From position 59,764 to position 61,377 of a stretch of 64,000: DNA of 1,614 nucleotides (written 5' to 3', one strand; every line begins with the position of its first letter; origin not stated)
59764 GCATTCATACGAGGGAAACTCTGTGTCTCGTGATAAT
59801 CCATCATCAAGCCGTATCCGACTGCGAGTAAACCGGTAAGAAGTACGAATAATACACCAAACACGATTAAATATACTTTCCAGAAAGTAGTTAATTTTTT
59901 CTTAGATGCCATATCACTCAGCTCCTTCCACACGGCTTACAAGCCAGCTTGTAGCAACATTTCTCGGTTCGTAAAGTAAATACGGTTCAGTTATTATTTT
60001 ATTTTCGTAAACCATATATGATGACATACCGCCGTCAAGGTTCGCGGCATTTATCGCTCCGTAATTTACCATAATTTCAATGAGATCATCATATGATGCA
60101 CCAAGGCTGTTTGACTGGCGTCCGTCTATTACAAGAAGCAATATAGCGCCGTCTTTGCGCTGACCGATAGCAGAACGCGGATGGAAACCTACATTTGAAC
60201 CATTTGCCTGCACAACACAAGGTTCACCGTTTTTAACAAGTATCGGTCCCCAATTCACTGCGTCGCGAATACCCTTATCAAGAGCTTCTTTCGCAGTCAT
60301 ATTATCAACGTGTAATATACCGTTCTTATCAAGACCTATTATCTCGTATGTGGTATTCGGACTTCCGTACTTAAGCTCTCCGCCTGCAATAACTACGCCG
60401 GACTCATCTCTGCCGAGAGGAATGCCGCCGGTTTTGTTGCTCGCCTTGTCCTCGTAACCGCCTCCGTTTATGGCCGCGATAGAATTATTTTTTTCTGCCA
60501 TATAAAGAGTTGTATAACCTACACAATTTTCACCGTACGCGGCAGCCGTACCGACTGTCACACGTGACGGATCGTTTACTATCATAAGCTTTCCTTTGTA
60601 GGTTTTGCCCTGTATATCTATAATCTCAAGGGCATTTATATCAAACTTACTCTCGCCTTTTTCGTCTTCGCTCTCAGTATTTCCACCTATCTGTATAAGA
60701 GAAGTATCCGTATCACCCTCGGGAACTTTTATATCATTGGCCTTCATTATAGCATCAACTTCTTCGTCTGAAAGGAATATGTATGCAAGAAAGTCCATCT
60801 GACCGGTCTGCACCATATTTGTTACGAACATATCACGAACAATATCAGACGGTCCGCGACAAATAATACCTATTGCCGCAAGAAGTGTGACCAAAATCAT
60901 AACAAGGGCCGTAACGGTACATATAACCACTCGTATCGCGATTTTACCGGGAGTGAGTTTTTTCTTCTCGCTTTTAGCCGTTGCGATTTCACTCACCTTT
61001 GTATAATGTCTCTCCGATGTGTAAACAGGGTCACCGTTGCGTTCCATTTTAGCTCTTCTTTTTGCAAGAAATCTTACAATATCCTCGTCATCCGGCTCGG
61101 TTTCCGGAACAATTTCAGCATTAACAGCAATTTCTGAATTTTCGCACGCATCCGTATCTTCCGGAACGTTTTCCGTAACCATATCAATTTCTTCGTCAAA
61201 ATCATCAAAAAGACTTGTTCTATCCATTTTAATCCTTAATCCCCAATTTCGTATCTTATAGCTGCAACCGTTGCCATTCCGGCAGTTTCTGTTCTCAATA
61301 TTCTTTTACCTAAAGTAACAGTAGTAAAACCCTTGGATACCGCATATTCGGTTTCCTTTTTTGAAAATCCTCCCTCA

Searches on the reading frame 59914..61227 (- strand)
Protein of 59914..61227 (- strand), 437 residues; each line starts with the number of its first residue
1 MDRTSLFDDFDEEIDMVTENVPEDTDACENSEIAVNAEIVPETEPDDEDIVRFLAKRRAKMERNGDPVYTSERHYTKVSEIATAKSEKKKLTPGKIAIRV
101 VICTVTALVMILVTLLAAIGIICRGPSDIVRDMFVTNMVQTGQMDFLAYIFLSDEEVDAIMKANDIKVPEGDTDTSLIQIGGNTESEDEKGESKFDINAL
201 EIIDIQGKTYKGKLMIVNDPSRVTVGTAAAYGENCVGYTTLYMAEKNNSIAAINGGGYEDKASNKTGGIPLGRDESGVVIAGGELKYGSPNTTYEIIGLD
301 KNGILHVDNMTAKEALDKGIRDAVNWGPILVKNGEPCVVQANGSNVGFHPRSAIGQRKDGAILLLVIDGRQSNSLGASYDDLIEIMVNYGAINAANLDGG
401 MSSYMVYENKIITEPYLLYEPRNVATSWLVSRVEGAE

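Call 70: search_protein_families(library=pfam, proteins=[window:59914-61227:-], max_evalue=0.00001)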
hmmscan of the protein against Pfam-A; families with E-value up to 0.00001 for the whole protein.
window:59914-61227:- (437 aa): 1 family
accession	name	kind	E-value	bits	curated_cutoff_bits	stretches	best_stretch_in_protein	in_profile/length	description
PF09992.14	NAGPA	-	3.1e-39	135.3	25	1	247-430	1-168/169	Phosphodiester glycosidase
